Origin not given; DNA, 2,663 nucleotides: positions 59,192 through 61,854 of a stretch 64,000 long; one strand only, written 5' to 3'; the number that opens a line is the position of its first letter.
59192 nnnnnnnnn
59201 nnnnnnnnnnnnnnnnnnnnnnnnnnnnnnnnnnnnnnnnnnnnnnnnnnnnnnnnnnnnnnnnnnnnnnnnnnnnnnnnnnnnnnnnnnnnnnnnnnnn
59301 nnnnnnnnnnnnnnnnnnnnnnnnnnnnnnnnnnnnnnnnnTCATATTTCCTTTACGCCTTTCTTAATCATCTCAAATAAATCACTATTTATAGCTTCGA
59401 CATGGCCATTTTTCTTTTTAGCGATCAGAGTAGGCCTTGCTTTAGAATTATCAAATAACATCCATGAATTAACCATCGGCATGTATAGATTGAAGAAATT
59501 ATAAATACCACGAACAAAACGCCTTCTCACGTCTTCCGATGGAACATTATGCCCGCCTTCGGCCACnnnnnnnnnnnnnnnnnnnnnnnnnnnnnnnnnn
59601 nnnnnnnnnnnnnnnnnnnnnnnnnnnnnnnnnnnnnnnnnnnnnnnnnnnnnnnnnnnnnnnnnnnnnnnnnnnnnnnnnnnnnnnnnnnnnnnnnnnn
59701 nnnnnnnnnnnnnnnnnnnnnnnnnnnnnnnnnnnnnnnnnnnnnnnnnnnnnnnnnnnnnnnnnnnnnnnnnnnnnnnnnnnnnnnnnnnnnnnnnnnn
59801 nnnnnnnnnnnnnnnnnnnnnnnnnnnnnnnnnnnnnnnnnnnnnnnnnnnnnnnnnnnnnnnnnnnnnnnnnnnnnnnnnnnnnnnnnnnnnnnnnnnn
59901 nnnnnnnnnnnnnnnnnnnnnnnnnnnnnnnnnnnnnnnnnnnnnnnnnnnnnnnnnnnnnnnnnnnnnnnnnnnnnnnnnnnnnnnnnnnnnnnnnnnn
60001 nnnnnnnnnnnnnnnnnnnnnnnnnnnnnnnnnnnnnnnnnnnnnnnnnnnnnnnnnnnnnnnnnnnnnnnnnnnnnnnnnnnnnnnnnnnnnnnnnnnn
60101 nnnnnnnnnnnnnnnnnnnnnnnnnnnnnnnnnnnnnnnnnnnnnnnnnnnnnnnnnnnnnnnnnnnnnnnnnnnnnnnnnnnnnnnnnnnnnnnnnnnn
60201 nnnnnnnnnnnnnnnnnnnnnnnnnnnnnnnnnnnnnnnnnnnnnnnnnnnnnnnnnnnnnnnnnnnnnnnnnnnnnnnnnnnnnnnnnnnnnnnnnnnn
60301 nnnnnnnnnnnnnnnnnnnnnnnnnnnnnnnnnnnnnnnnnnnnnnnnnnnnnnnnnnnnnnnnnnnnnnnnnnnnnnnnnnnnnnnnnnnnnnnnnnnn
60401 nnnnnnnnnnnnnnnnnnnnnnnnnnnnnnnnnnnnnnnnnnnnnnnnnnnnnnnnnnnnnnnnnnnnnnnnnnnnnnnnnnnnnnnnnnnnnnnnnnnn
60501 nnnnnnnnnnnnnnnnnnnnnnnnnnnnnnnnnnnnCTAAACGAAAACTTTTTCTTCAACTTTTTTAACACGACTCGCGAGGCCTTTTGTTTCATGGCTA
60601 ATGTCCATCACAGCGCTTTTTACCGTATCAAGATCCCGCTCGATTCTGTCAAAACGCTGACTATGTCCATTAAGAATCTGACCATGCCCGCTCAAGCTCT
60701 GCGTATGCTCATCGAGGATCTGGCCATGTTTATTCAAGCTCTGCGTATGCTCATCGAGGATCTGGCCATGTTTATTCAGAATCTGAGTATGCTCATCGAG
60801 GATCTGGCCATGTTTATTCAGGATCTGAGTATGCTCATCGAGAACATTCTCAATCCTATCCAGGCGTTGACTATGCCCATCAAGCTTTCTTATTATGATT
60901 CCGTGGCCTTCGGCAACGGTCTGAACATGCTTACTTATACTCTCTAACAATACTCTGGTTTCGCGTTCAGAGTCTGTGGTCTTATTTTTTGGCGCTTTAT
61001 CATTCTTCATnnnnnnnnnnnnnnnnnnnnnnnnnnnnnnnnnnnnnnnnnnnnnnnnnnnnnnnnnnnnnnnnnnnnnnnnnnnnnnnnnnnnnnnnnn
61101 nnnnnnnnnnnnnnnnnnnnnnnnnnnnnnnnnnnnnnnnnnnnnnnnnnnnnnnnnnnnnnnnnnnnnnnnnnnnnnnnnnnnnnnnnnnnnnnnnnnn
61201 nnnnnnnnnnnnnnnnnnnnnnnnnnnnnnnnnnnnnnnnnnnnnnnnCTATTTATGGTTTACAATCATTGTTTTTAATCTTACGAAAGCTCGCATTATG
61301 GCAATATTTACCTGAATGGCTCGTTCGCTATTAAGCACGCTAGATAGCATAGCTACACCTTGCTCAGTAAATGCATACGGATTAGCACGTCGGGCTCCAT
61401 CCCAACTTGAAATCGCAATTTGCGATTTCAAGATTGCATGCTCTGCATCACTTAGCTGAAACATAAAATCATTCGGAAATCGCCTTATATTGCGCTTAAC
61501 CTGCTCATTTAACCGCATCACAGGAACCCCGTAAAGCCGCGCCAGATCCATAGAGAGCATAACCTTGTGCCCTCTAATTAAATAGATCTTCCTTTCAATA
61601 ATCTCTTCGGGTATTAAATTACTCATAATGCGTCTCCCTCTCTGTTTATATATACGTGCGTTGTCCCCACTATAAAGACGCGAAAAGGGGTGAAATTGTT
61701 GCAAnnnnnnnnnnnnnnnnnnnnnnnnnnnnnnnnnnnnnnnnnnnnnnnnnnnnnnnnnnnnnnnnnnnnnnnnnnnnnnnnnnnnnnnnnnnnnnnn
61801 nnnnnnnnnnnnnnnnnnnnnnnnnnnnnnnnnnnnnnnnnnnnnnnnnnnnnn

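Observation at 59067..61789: Cassette-like accessory island immediately upstream of recA, bounded by ~125-nt direct repeats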

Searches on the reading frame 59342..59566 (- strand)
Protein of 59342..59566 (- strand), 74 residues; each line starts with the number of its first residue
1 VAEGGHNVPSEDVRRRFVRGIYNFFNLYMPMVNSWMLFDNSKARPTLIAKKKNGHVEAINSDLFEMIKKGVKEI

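Call 12: search_protein_families(library=pfam, proteins=[window:59342-59566:-], max_evalue=0.1)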
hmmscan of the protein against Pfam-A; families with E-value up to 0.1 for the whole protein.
window:59342-59566:- (74 aa): 0 families

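Call 27: search_protein_families(library=ncbifam, proteins=[window:59342-59566:-], max_evalue=0.1)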
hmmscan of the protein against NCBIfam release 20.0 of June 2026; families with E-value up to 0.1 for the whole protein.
window:59342-59566:- (74 aa): 1 family
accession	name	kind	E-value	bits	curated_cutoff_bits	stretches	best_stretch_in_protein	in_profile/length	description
TIGR00926.1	2A1704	subfamily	0.065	11.6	821.6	1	18-59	254-295/671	oligopeptide:H+ symporter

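Call 43: search_protein_families(library=phrogs, proteins=[window:59342-59566:-], max_evalue=0.01)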
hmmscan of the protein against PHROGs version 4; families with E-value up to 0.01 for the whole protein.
window:59342-59566:- (74 aa): 0 families

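Call 44: search_protein_families(library=padloc, proteins=[window:59342-59566:-], max_evalue=0.01)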
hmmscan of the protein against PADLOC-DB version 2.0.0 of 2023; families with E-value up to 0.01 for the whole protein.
window:59342-59566:- (74 aa): 0 families

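Call 54: search_protein_representatives(protein=window:59342-59566:-)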
Query: 74 residues. Proteins with E-value up to 0.001 (for the whole library): 1955; up to 1e-10: 78; up to 1e-30: 0. The best 150 are listed.
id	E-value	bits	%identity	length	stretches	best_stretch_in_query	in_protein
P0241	1.0e-20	89.2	59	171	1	2-72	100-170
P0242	2.7e-18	81.5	56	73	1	1-73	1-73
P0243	3.8e-18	81.0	58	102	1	1-69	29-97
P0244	8.0e-18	80.0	57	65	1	8-70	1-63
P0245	2.0e-17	78.7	54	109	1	2-71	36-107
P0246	7.8e-17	76.8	51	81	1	2-71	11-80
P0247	2.8e-16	75.1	62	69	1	20-71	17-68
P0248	1.5e-15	72.8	50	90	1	3-70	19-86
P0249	1.7e-15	72.6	49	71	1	5-72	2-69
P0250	3.4e-15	71.7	49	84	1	3-69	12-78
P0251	4.9e-15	71.2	51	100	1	1-70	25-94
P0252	9.5e-15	70.2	51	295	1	1-67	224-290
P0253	1.3e-14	69.8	46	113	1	3-74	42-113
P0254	3.5e-14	68.4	48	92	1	2-70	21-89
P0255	6.8e-14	67.5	46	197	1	3-72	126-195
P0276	6.1e-12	61.4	42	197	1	3-71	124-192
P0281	1.3e-11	60.3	49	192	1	2-68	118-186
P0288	2.1e-11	59.7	42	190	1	2-68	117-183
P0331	1.8e-10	56.7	39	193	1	3-71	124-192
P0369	6.1e-10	55.0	43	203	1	3-70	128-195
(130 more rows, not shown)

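Call 55: search_protein_families(library=pfam, proteins=[P0241, P0255, P0276, P0331, P0281, P0288, P0369], max_evalue=0.001)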
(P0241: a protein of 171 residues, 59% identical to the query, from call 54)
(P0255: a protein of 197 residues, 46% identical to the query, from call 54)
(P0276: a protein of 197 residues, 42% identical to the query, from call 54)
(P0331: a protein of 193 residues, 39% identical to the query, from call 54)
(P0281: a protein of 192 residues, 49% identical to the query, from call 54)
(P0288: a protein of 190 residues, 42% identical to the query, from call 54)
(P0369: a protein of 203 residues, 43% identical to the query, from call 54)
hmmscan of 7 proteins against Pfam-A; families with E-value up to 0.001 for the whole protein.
P0241 (171 aa): 2 families
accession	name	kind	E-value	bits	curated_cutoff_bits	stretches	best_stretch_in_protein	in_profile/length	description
PF13479.12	AAA_24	-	0.00082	19.7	27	1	4-38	2-31/195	AAA domain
PF20720.3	nSTAND3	-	0.00089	19.4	27.2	0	2-30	15-43/155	Novel STAND NTPase 3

P0255 (197 aa): 1 family
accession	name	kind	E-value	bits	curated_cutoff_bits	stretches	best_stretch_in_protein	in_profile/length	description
PF06414.18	Zeta_toxin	-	2.8e-10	40.4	22.3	1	4-133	12-156/199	Zeta toxin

P0276 (197 aa): 2 families
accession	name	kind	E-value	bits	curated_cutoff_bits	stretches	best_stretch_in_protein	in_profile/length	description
PF06414.18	Zeta_toxin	-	6.7e-13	49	22.3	1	59-150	81-175/199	Zeta toxin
PF13671.12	AAA_33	-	5.6e-11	43.4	27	1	8-136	1-135/143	AAA domain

P0331 (193 aa): 2 families
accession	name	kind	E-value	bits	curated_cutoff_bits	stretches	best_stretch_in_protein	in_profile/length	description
PF06414.18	Zeta_toxin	-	2.6e-10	40.5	22.3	1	5-163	15-189/199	Zeta toxin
PF13671.12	AAA_33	-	6.4e-05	23.7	27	1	8-136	1-135/143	AAA domain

P0281 (192 aa): 4 families
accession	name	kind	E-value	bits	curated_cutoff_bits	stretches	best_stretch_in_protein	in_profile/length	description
PF13671.12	AAA_33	-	2.2e-11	44.7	27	1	5-131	2-135/143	AAA domain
PF06414.18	Zeta_toxin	-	2.7e-10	40.4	22.3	1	4-136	18-166/199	Zeta toxin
PF13238.12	AAA_18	-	0.00018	22.4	29.4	0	5-116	1-111/128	AAA domain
PF00005.33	ABC_tran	-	0.00071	20.6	25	0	4-26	13-35/137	ABC transporter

P0288 (190 aa): 1 family
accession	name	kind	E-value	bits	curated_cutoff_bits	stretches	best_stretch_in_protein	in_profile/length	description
PF06414.18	Zeta_toxin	-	4.7e-07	29.9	22.3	1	5-127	19-158/199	Zeta toxin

P0369 (203 aa): 0 families

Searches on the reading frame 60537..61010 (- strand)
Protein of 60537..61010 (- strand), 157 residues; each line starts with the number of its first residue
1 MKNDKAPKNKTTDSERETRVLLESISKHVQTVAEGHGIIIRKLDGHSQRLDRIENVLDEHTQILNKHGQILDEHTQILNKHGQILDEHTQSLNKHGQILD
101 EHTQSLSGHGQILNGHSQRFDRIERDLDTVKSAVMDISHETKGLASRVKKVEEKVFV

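Call 12: search_protein_families(library=pfam, proteins=[window:60537-61010:-], max_evalue=0.1)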
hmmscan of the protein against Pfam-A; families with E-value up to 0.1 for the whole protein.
window:60537-61010:- (157 aa): 21 families
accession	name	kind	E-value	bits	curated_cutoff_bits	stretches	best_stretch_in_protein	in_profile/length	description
PF01519.22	DUF16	-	7.2e-06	26.9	40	1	60-124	39-103/104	Protein of unknown function DUF16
PF10779.14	XhlA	-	6.3e-05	23.5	34.7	0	41-64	11-34/67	Haemolysin XhlA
PF02346.21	Vac_Fusion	-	0.00016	21.7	24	0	116-138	26-48/56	Chordopoxvirus multifunctional envelope protein A27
PF10046.14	BLOC1_2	-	0.00084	20.1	33.4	1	62-155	2-95/96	Biogenesis of lysosome-related organelles complex-1 subunit 2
PF05531.17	NPV_P10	-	0.001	20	29.8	0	24-66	22-67/75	Nucleopolyhedrovirus P10 protein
PF02601.20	Exonuc_VII_L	-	0.0015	18.5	35.9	1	39-146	160-264/315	Exonuclease VII, large subunit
PF03128.19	CXCXC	-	0.0017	19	15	0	68-75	1-8/13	CXCXC repeat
PF04108.17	ATG17_like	-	0.002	18.1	43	1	9-131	169-292/355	Autophagy protein ATG17-like domain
PF16591.11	HBM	-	0.0049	16.8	29.8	0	78-145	172-240/254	Helical bimodular sensor domain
PF05335.18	DUF745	-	0.011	15.9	33.3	1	61-132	89-160/183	Protein of unknown function (DUF745)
PF06009.19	Laminin_II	-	0.012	16.1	33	0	20-73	3-56/138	Laminin Domain II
PF06419.17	COG6_N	-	0.012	16.1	27.4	0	31-103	23-91/114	Conserved oligomeric complex COG6, N-terminal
PF12396.14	DUF3659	-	0.02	15.2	24.8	0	64-102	8-48/61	Protein of unknown function (DUF3659)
PF23067.1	MG280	-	0.02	14.9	27.4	1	43-155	79-184/259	Uncharacterised protein MG280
PF06103.16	DUF948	-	0.029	15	37.2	0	114-153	22-61/89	Bacterial protein of unknown function (DUF948)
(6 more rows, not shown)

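Call 27: search_protein_families(library=ncbifam, proteins=[window:60537-61010:-], max_evalue=0.1)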
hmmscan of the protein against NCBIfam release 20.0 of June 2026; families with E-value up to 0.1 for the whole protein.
window:60537-61010:- (157 aa): 17 families
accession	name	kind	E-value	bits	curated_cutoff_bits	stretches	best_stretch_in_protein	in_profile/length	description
NF038350.1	taxis_HmpF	equivalog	3.6e-05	22.3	200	1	14-140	192-317/553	pilus motility taxis protein HmpF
NF047515.1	SpiroCoCo_C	equivalog_domain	0.00054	19.2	125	1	22-133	92-202/313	SpiroCoCo family coiled-coil protein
NF045487.1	ASRP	equivalog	0.0015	17.2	300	1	41-154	149-264/593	archaea-specific SMC-related protein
TIGR02168.1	SMC_prok_B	equivalog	0.0033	15.2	567.35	1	23-151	731-859/1181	chromosome segregation protein SMC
TIGR00996.1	Mtu_fam_mce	paralog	0.0036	16.5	140.5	1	61-150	152-241/291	MCE family protein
NF003034.1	PRK03918.1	equivalog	0.0037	15.3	700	1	21-150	453-581/878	DNA double-strand break repair ATPase Rad50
NF043058.1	T4SS_LegC2C7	subfamily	0.006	15.6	350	1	21-152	98-223/348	LegC2/C7 family Dot/Icm T4SS effector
NF047368.1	collar_FlbB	equivalog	0.0071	16.1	110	1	63-127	61-125/193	periplasmic-type flagellar collar protein FlbB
TIGR02169.1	SMC_prok_A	equivalog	0.0083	13.8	729.4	1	8-152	353-497/1165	chromosome segregation protein SMC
NF008070.2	PRK10807.1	equivalog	0.026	13.2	525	1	26-138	408-513/542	intermembrane transport protein PqiB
NF012003.1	PRK15459.1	equivalog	0.036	14.3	200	0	69-113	6-49/140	flagella biosynthesis chaperone FlgN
NF005283.0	PRK06800.1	equivalog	0.043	13.6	192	0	3-81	5-81/228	flagellar assembly protein H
NF047516.1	LA_3659_fam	equivalog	0.054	13.1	36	0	39-154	73-186/221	LA_3659 family protein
NF047514.1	SpiroCoCo_N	equivalog_domain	0.054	13.1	75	0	39-154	73-186/221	SpiroCoCo family coiled-coil protein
NF053525.1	thylo_ssr2422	subfamily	0.067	13.7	38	0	120-155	11-46/77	ssr2422 family thylakoid membrane protein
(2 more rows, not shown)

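Call 43: search_protein_families(library=phrogs, proteins=[window:60537-61010:-], max_evalue=0.01)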
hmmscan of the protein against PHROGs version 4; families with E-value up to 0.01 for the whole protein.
window:60537-61010:- (157 aa): 1 family
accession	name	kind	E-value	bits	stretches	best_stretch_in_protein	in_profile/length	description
phrog_4211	-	tail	0.001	17.1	1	42-153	1614-1718/2625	tail length tape measure protein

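Call 44: search_protein_families(library=padloc, proteins=[window:60537-61010:-], max_evalue=0.01)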
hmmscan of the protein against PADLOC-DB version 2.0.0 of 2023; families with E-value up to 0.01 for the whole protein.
window:60537-61010:- (157 aa): 1 family
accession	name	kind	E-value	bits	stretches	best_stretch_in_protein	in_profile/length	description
PDLC00006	DruC1|DruC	-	0.00062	16.3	1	25-153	194-314/626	Unknown function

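Call 66: find_related_loci(query=window:60537-61010:-, collection=viral_contigs, flank=4000)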
Query window:60537-61010:- (157 aa) in viral_contigs; peptide patterns used: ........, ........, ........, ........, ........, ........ (x = any residue, [..] = any of these).
11 stretches matched a pattern, but none encodes a relative of the query by tblastn (E <= 1e-3).

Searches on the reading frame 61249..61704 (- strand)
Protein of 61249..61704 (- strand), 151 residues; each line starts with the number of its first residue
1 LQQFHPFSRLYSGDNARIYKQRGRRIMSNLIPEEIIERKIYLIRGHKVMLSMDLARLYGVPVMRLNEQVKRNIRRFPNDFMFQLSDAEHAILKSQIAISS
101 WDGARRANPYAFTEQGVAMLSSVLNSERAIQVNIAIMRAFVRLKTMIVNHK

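Call 12: search_protein_families(library=pfam, proteins=[window:61249-61704:-], max_evalue=0.1)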
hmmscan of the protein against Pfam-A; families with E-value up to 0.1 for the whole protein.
window:61249-61704:- (151 aa): 3 families
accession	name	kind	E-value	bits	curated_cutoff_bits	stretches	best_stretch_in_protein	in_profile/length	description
PF10543.14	ORF6N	-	2.9e-33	114.4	27.8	1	39-123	2-86/86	ORF6N domain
PF09669.15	Phage_pRha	-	0.0043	18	29.9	1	67-144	15-90/91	Phage regulatory protein Rha (Phage_pRha)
PF03685.18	UPF0147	-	0.096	13.2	23.6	0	66-102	18-55/81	Uncharacterised protein family (UPF0147)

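Call 27: search_protein_families(library=ncbifam, proteins=[window:61249-61626:-], max_evalue=0.1)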
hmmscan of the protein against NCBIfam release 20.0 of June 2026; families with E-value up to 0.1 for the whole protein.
window:61249-61626:- (125 aa): 2 families
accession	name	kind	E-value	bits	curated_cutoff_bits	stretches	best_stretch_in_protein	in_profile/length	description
TIGR02681.1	phage_pRha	subfamily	0.053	13.6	45.95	1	22-122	13-105/108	phage regulatory protein, Rha family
NF053638.1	SRE_fam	equivalog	0.069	13.6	80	0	40-76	7-44/70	stationary phase-response protein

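Call 43: search_protein_families(library=phrogs, proteins=[window:61249-61626:-], max_evalue=0.01)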
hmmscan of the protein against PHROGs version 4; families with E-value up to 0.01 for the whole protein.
window:61249-61626:- (125 aa): 6 families
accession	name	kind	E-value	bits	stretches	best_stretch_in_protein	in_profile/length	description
phrog_4792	-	transcription regulation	4.6e-27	96.4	1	9-122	12-127/268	anti-repressor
phrog_1726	-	transcription regulation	5.8e-08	33.9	1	16-106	11-107/264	anti-repressor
phrog_1760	-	transcription regulation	2.2e-05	25.2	1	19-110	17-111/232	anti-repressor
phrog_7755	-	transcription regulation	0.0011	19.5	1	18-118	130-229/282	anti-repressor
phrog_373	-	transcription regulation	0.0019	18.5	1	19-119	96-190/373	anti-repressor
phrog_2379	-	transcription regulation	0.0031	18.3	1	22-106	20-107/187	anti-repressor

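Call 44: search_protein_families(library=padloc, proteins=[window:61249-61626:-], max_evalue=0.01)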
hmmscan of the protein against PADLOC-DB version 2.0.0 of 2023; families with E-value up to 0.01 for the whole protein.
window:61249-61626:- (125 aa): 3 families
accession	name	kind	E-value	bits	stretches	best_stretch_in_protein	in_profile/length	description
PDLC04869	PDC-S05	-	7.3e-52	174.5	1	4-124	11-132/306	-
PDLC04856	PDC-S05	-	2.6e-51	171.9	1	1-124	1-126/177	-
PDLC04849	PDC-S05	-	3.8e-33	112.7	1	1-121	1-121/183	-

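Call 51: find_encoding_contigs(protein=window:61249-61626:-, flank=6000, max_places=10)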
Protein window:61249-61626:- (125 aa): 18 contigs read that carry it; 10 places shown.
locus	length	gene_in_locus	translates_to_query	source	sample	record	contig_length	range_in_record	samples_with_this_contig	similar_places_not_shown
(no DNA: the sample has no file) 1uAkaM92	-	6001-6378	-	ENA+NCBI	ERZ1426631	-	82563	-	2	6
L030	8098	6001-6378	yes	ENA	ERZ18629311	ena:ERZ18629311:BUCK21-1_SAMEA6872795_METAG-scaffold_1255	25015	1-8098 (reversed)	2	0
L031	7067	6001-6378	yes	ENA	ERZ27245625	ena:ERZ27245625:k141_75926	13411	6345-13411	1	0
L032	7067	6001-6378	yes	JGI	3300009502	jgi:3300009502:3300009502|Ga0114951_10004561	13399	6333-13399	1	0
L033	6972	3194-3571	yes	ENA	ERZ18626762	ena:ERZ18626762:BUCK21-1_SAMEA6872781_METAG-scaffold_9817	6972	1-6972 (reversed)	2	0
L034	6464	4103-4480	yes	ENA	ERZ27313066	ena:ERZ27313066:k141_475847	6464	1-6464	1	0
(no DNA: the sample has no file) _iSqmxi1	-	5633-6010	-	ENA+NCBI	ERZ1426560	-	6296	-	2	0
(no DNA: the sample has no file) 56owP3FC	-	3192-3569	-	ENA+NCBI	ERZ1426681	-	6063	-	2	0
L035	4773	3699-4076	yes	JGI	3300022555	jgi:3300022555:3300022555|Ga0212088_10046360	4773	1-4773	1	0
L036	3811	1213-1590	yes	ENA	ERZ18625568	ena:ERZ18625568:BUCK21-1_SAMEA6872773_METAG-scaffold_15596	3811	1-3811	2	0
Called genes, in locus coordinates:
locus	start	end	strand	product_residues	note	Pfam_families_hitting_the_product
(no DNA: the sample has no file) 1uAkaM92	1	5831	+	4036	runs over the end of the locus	?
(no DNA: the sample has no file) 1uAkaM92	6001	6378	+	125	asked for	PF10543:ORF6N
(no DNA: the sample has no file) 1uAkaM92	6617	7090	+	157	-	PF01519:DUF16 (faint)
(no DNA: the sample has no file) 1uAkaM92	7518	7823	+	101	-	PF10779:XhlA (faint)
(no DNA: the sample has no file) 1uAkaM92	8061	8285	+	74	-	-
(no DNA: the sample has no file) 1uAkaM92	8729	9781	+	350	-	PF00154:RecA_N, PF08423:Rad51, PF06745:ATPase (faint), PF27531:MT3502_N (weak), PF21096:RecA_C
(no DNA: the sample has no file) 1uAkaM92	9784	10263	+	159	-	PF21982:RecX_HTH1, PF02631:RecX_HTH2, PF21981:RecX_HTH3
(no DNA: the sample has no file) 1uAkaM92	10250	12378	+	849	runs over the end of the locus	PF01411:tRNA-synt_2c, PF07973:tRNA_SAD, PF02272:DHHA1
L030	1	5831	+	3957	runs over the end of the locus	-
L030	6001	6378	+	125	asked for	PF10543:ORF6N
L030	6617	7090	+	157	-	PF01519:DUF16 (faint)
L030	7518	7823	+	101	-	PF10779:XhlA (faint)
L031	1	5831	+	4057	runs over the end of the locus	?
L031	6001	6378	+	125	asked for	PF10543:ORF6N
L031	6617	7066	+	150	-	?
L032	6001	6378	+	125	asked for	PF10543:ORF6N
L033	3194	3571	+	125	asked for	PF10543:ORF6N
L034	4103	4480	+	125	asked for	PF10543:ORF6N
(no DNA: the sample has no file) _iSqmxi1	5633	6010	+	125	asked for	PF10543:ORF6N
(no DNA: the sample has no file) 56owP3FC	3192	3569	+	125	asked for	PF10543:ORF6N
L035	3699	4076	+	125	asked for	PF10543:ORF6N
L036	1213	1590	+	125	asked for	PF10543:ORF6N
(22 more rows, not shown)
